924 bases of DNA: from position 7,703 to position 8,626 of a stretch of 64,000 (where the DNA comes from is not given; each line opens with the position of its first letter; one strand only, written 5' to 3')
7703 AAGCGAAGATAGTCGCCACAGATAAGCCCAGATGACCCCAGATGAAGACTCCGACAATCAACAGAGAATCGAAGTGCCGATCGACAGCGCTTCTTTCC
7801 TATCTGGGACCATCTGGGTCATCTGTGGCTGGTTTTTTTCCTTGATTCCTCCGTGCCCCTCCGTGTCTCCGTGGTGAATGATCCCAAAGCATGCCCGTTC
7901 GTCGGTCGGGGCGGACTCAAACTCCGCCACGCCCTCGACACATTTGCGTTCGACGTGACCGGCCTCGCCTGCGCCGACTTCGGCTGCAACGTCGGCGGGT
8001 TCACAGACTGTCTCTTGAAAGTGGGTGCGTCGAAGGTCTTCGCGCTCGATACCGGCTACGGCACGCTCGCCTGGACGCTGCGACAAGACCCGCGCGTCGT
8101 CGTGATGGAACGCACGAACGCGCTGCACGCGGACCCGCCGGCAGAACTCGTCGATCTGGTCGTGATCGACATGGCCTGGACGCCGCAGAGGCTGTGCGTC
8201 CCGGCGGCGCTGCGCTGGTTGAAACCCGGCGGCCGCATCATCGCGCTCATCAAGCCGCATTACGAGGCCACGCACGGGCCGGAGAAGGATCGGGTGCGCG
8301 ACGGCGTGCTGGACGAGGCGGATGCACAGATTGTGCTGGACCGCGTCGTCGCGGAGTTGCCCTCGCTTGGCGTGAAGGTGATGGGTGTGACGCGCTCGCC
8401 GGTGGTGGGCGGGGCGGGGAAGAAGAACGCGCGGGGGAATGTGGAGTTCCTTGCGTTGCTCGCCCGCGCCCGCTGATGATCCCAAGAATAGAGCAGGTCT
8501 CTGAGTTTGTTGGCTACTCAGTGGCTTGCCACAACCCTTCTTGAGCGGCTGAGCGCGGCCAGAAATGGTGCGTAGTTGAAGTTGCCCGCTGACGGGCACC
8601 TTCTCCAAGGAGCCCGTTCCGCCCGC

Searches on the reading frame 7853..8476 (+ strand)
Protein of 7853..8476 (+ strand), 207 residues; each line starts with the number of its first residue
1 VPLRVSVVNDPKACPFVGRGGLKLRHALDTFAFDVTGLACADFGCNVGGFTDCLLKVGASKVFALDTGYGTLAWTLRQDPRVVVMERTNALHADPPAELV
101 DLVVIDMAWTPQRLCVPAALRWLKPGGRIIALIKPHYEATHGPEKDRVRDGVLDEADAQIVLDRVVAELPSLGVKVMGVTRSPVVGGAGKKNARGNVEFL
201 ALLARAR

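Call 63: search_protein_families(library=pfam, proteins=[window:7853-8476:+], max_evalue=0.01)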
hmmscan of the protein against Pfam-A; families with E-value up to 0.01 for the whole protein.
window:7853-8476:+ (207 aa): 3 families
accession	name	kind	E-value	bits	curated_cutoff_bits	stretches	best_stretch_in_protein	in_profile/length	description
PF01728.25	FtsJ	-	1e-23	84.7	24.1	1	16-186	1-168/181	FtsJ-like methyltransferase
PF08241.18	Methyltransf_11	-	3.7e-05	24.7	21.2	1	42-130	2-94/95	Methyltransferase domain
PF13649.12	Methyltransf_25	-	0.00069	20.7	27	1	42-127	3-97/97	Methyltransferase domain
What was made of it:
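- Checked: The tlyA-like ORF (7853-8476) does overlap an arm in the same frame, but its FtsJ domain starts at residue 16 (call 63).
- The tlyA-like ORF is another case (call 63).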
